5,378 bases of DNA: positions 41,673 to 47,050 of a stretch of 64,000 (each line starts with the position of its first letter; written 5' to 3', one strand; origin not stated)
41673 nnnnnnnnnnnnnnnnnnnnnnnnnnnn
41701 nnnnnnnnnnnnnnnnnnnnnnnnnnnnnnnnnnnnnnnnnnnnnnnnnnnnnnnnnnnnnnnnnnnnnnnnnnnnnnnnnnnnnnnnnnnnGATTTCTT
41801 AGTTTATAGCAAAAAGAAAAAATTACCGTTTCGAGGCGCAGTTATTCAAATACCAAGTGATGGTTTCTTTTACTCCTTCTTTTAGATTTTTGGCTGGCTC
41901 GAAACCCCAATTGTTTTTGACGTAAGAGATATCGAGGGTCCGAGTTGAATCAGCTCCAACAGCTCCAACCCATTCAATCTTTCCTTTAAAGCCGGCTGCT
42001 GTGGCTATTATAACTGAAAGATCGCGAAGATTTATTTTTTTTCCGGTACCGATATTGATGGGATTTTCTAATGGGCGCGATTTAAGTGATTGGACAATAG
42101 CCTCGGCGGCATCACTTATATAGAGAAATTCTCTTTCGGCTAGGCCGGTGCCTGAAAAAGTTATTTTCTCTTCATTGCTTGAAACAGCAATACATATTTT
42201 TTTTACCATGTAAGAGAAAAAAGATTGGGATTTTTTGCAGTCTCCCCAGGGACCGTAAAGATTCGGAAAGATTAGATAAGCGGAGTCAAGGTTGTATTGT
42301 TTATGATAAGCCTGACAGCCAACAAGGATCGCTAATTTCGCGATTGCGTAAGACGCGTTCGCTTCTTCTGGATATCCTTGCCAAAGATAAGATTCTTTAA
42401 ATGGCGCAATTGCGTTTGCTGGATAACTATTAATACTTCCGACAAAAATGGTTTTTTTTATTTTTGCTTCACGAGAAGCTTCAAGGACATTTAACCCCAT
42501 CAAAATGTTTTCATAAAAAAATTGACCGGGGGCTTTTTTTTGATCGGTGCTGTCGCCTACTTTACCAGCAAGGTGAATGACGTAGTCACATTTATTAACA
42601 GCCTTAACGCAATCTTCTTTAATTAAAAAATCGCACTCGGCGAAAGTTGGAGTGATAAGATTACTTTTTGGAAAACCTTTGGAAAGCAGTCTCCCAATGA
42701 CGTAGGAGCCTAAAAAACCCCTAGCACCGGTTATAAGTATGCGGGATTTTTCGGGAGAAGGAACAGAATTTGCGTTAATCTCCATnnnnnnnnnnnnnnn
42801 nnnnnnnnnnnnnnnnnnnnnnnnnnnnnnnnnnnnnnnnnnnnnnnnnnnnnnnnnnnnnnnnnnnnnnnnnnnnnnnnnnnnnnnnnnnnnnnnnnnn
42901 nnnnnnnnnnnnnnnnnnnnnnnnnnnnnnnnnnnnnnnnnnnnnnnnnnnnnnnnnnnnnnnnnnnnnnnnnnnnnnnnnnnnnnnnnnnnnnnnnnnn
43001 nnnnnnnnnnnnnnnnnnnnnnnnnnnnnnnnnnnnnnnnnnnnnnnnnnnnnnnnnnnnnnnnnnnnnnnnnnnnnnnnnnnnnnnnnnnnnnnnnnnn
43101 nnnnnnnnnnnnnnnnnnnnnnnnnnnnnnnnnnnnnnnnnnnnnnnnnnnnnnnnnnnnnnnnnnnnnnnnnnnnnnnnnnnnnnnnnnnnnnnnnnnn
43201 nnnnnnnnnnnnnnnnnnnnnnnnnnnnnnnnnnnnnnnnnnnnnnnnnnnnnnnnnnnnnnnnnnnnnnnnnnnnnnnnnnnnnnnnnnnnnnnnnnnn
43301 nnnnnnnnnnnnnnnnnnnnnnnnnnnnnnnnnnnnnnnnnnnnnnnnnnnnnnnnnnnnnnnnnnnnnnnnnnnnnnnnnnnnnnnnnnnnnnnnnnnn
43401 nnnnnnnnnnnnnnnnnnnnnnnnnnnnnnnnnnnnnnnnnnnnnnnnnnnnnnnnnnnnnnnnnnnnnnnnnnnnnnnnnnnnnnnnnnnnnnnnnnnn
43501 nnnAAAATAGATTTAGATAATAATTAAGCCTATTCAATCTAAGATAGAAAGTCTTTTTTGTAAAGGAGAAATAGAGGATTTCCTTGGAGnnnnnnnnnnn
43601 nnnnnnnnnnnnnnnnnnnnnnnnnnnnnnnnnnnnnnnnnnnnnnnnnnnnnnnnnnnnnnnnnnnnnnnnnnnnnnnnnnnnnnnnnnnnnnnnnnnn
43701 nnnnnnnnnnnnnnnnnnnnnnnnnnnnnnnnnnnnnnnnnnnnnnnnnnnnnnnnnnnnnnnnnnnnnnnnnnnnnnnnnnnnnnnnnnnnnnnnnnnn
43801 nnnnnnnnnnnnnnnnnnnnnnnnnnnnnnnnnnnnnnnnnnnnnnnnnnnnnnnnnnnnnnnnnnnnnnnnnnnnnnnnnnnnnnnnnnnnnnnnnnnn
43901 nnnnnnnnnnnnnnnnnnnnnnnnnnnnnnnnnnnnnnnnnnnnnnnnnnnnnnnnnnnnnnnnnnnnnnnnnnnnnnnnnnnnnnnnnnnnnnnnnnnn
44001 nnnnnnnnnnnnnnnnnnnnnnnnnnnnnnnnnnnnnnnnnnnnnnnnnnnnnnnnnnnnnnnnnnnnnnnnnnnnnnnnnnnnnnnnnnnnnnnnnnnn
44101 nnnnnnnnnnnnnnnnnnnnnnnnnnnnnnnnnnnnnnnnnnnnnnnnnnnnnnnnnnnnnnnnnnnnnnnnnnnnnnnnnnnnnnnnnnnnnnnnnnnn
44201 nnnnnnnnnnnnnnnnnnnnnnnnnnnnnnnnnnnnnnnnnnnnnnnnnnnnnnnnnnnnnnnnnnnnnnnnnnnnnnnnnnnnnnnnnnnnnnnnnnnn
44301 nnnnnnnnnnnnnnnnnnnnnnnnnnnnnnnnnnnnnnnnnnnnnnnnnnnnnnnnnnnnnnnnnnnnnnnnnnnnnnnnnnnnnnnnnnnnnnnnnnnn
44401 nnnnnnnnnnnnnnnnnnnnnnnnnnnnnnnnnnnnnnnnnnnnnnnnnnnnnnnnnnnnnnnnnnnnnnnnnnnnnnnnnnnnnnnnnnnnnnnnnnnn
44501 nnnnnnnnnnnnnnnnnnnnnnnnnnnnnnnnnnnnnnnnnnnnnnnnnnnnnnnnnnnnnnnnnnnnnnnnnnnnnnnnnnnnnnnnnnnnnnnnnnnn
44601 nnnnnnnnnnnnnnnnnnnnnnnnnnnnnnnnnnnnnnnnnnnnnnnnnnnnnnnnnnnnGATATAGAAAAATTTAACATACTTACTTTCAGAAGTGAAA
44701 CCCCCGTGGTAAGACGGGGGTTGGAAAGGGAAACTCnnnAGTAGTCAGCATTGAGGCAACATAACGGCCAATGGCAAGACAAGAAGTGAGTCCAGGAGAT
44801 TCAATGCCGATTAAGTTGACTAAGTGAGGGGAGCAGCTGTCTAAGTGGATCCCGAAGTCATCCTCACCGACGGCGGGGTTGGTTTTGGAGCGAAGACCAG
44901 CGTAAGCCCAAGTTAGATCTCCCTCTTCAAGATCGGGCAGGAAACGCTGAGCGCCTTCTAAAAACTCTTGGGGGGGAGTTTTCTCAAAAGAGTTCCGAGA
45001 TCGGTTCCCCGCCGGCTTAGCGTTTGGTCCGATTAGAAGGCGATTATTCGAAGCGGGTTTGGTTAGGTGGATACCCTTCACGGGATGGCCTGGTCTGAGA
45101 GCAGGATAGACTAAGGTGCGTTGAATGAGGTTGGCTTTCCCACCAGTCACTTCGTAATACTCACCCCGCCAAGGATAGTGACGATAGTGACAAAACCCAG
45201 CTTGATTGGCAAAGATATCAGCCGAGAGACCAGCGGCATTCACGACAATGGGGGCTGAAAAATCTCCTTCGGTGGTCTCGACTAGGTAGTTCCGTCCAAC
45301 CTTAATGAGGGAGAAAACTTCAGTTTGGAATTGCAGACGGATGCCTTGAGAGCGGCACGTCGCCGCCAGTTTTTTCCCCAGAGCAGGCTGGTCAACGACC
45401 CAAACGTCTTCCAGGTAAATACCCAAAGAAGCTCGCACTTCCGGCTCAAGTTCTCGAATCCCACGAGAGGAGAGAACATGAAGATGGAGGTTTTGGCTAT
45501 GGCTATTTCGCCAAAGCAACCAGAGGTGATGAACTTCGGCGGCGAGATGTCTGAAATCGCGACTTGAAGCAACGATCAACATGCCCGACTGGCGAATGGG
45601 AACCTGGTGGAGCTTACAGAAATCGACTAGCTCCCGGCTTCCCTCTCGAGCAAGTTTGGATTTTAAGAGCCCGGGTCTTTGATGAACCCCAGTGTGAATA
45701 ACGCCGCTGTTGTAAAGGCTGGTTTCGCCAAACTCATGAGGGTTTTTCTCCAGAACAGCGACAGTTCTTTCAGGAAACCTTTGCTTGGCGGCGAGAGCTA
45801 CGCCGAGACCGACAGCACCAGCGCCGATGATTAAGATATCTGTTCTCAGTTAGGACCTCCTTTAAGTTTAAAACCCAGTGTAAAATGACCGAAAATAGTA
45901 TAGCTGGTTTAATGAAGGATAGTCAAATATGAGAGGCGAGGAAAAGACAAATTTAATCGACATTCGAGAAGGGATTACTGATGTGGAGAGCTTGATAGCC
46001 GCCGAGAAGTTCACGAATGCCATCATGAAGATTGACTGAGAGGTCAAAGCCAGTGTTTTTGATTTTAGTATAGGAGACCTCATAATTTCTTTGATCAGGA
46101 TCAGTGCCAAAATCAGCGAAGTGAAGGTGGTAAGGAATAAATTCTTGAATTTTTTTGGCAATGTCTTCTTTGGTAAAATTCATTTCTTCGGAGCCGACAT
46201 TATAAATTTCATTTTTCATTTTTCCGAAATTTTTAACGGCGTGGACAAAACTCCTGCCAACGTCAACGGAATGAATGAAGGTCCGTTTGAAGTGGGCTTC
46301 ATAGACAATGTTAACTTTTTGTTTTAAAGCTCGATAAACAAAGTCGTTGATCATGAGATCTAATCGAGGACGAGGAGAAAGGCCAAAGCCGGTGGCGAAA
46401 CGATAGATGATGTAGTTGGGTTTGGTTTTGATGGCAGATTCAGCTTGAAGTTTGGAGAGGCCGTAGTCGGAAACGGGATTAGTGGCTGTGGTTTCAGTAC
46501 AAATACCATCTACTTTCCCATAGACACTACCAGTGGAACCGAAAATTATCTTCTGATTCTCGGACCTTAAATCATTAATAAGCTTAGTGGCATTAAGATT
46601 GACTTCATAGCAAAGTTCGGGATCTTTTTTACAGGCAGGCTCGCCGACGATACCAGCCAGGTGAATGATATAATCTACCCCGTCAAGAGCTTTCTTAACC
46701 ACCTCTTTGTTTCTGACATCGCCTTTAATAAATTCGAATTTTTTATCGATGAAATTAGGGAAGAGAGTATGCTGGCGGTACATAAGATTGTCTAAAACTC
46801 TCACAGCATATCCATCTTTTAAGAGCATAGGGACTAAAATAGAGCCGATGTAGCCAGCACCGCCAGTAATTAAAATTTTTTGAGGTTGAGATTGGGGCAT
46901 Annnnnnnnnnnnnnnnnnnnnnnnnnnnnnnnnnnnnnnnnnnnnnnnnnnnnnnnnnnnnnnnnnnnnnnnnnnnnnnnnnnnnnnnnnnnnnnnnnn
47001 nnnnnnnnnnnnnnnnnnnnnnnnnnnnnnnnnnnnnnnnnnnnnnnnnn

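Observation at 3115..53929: About 51-kb surface-glycan supercluster with at least four nucleotide-sugar routes and about 20 transferases/tailoring enzymes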

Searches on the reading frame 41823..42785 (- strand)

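Call 8: search_protein_families(library=pfam, proteins=[window:41823-42785:-])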
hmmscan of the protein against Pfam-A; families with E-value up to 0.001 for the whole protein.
window:41823-42785:- (320 aa): 4 families
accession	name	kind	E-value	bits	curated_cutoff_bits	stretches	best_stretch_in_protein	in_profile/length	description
PF01370.27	Epimerase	-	1.4e-43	149.5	20.9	1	16-246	1-240/240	NAD dependent epimerase/dehydratase family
PF16363.11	GDP_Man_Dehyd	-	9.9e-22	78.3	27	1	55-267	63-269/332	GDP-mannose 4,6 dehydratase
PF01073.25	3Beta_HSD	-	2.2e-07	30.6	22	1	40-121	43-120/280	3-beta hydroxysteroid dehydrogenase/isomerase family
PF13460.12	NAD_binding_10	-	2.3e-05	24.8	27.2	1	46-144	41-127/184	NAD(P)H-binding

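Call 42: search_protein_families(library=ncbifam, max_evalue=1e-10, proteins=[window:41823-42785:-])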
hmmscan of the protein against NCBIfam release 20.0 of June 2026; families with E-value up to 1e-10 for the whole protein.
window:41823-42785:- (320 aa): 6 families
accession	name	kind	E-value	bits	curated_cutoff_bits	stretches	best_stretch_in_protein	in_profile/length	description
NF047922.1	GDPFucSynFcl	equivalog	9.5e-55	186.2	500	1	13-316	2-305/308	GDP-L-fucose synthase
TIGR01181.1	dTDP_gluc_dehyt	equivalog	8.2e-20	71.1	365.1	1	56-317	62-316/321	dTDP-glucose 4,6-dehydratase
TIGR04180.1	EDH_00030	hypoth_equivalog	2.6e-18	66.1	475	1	57-269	62-261/297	NAD-dependent 4,6-dehydratase LegB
TIGR01179.1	galE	equivalog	1.3e-14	53.8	262.3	1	63-314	68-327/332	UDP-glucose 4-epimerase GalE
NF011728.1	PRK15181.1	equivalog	7.6e-14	51.5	760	1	50-315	75-340/348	Vi polysaccharide biosynthesis UDP-N-acetylglucosaminuronic acid C-4 epimerase TviC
TIGR02197.1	heptose_epim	equivalog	3.1e-12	46.3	274.6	1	16-314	1-315/316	ADP-glyceromanno-heptose 6-epimerase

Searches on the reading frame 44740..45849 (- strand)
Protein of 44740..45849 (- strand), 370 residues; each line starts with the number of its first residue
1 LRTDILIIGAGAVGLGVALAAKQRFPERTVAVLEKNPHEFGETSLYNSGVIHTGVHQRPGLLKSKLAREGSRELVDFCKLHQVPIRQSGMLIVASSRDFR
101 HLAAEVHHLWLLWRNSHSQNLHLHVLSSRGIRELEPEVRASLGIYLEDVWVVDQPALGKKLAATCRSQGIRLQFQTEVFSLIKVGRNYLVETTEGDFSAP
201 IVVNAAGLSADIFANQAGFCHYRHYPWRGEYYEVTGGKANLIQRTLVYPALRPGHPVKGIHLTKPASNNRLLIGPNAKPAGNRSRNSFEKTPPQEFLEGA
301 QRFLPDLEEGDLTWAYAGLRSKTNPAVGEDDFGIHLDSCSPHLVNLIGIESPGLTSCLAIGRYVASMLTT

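Call 50: search_protein_families(library=ncbifam, max_evalue=1e-8, proteins=[window:44740-45849:-])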
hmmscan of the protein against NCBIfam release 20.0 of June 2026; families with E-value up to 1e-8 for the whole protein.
seq(370 aa): 4 families
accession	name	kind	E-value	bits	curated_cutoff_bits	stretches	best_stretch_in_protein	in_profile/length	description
NF008726.1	PRK11728.1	equivalog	1.4e-63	215.1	299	1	4-283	2-274/389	L-2-hydroxyglutarate oxidase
NF033460.1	glycerol3P_ox_II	equivalog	3.6e-42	144.8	460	1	3-368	2-360/361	type 2 glycerol-3-phosphate oxidase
TIGR02352.1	thiamin_ThiO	equivalog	4.8e-20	71.9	250.8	1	5-324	1-307/351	glycine oxidase ThiO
TIGR03364.1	HpnW_proposed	hypoth_equivalog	2.7e-10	39.9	285.1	1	3-207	1-194/365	TIGR03364 family FAD-dependent oxidoreductase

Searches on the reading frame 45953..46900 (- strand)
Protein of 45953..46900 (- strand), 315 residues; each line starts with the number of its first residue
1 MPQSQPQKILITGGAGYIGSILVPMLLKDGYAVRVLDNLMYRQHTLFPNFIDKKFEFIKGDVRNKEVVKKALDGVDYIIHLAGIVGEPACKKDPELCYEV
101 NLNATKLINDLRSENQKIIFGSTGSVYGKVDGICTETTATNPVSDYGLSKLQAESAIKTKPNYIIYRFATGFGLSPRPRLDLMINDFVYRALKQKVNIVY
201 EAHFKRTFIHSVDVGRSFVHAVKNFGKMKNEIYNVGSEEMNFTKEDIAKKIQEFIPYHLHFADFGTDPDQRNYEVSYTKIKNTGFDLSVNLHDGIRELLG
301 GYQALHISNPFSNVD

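Call 9: search_protein_families(library=pfam, proteins=[window:45953-46900:-])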
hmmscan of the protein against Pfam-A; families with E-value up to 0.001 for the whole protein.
window:45953-46900:- (315 aa): 9 families
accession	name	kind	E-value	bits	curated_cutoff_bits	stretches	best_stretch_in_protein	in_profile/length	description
PF01370.27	Epimerase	-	2.3e-36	125.9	20.9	1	9-236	1-240/240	NAD dependent epimerase/dehydratase family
PF16363.11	GDP_Man_Dehyd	-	4.4e-24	86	27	1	10-158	1-165/332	GDP-mannose 4,6 dehydratase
PF01073.25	3Beta_HSD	-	3.5e-18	66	22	1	10-159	1-159/280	3-beta hydroxysteroid dehydrogenase/isomerase family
PF04321.23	RmlD_sub_bind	-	1.9e-15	57.2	27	1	8-253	2-229/287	RmlD substrate binding domain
PF05368.20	NmrA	-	4.8e-10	40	27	1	7-83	3-78/298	NmrA-like family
PF02719.21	Polysacc_synt_2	-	4.3e-09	36.4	20.2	1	9-159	1-151/293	Polysaccharide biosynthesis protein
PF13460.12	NAD_binding_10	-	5.3e-08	33.4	27.2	1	13-159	1-133/184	NAD(P)H-binding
PF07993.18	NAD_binding_4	-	1.5e-06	28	20.1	1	11-160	1-191/258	Male sterility protein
PF00106.31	adh_short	-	1.2e-05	25.4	26.6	1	8-105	2-112/195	short chain dehydrogenase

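Call 50: search_protein_families(library=ncbifam, max_evalue=1e-8, proteins=[window:45953-46900:-])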
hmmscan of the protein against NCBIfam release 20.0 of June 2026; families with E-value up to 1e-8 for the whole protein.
window:45953-46900:- (315 aa): 17 families
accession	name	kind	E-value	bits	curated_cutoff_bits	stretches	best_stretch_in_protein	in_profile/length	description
TIGR01179.1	galE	equivalog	1.8e-29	102.6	262.3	1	8-158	1-157/332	UDP-glucose 4-epimerase GalE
TIGR01181.1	dTDP_gluc_dehyt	equivalog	5.8e-22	78.2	365.1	1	8-302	1-311/321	dTDP-glucose 4,6-dehydratase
NF043036.1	ErythonDh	equivalog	1.6e-21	76.9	325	1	8-154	2-157/321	D-erythronate dehydrogenase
TIGR04180.1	EDH_00030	hypoth_equivalog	1.9e-20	73.1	475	1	9-259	1-260/297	NAD-dependent 4,6-dehydratase LegB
NF007956.0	PRK10675.1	subfamily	6.3e-20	71.6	394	1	8-157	2-160/338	UDP-glucose 4-epimerase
TIGR02197.1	heptose_epim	equivalog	1.3e-18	67.2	274.6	1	9-158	1-150/316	ADP-glyceromanno-heptose 6-epimerase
TIGR03466.1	HpnA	hypoth_equivalog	1.2e-17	63.8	367.65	1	8-242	2-235/327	hopanoid-associated sugar epimerase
TIGR03589.1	PseB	equivalog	1.3e-14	53.9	407.75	1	7-154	5-143/324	UDP-N-acetylglucosamine 4,6-dehydratase (inverting)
TIGR01214.1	rmlD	equivalog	8.3e-14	51.3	224.05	1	8-208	1-185/285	dTDP-4-dehydrorhamnose reductase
NF008872.0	PRK11908.1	equivalog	1.5e-12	47.2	294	0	7-130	2-125/349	bifunctional UDP-4-keto-pentose/UDP-xylose synthase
NF052578.1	StrlDmthSdmBMthl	equivalog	2.6e-11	43.9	600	1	9-156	3-150/328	sterol demethylase protein SdmB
NF011728.1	PRK15181.1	equivalog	2.6e-10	39.9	760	1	6-236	15-264/348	Vi polysaccharide biosynthesis UDP-N-acetylglucosaminuronic acid C-4 epimerase TviC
NF005998.1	PRK08125.1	equivalog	6e-10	38.1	777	1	5-131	314-440/649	bifunctional UDP-4-amino-4-deoxy-L-arabinose formyltransferase/UDP-glucuronic acid oxidase ArnA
TIGR04130.1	FnlA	equivalog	6.4e-09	35.1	730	1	8-108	6-107/337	UDP-N-acetylglucosamine 4,6-dehydratase/5-epimerase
NF042423.1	oxyalk_red_Shew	equivalog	6.5e-09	35.3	580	1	5-159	7-158/331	2-alkyl-3-oxoalkanoate reductase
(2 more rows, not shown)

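Call 51: search_solved_structures(query=window:45953-46900:-, max_evalue=1e-15)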
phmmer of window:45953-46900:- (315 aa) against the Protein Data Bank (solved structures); distinct sequences matched with E-value up to 1e-15: 22.
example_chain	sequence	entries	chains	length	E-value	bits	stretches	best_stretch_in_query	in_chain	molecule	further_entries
6vo6_A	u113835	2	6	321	2.1e-87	296.4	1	7-313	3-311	Putative sugar-nucleotide epimerase/dehydratease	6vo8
8rdg_A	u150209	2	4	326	1.3e-30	110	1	8-297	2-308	SDR family NAD(P)-dependent oxidoreductase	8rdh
8rdi_A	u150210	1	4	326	4.5e-30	108.1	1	8-297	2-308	SDR family NAD(P)-dependent oxidoreductase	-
6wjb_A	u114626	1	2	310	4.1e-20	75.4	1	7-224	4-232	NAD-dependent epimerase/dehydratase family protein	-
1kvs_A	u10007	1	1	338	9.1e-20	74.3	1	8-157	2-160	UDP-GALACTOSE 4-EPIMERASE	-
6wj9_A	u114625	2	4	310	2e-19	73.2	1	7-224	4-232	NAD-dependent epimerase/dehydratase family protein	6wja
5gy7_A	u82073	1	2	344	2.2e-19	73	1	8-157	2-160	UDP-glucose 4-epimerase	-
4zrm_A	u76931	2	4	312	2.5e-19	72.8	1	8-296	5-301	UDP-glucose 4-epimerase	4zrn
1udc_A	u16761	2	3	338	2.6e-19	72.8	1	8-157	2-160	UDP-GALACTOSE-4-EPIMERASE | UDP-GALACTOSE 4-EPIMERASE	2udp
1lrj_A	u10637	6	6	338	3.3e-19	72.5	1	8-157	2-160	UDP-glucose 4-epimerase | UDP-GALACTOSE 4-EPIMERASE | UDP-GALACTOSE-4-EPIMERASE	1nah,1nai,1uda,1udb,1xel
1lrk_A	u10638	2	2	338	3.4e-19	72.4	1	8-157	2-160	UDP-glucose 4-epimerase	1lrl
1kvr_A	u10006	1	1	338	3.5e-19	72.4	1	8-157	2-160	UDP-GALACTOSE 4-EPIMERASE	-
1kvq_A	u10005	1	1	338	4.5e-19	72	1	8-157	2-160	UDP-GALACTOSE 4-EPIMERASE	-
1kvt_A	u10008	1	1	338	4.5e-19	72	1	8-157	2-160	UDP-GALACTOSE 4-EPIMERASE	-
1kvu_A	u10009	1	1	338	9.3e-19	71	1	8-157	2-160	UDP-GALACTOSE 4-EPIMERASE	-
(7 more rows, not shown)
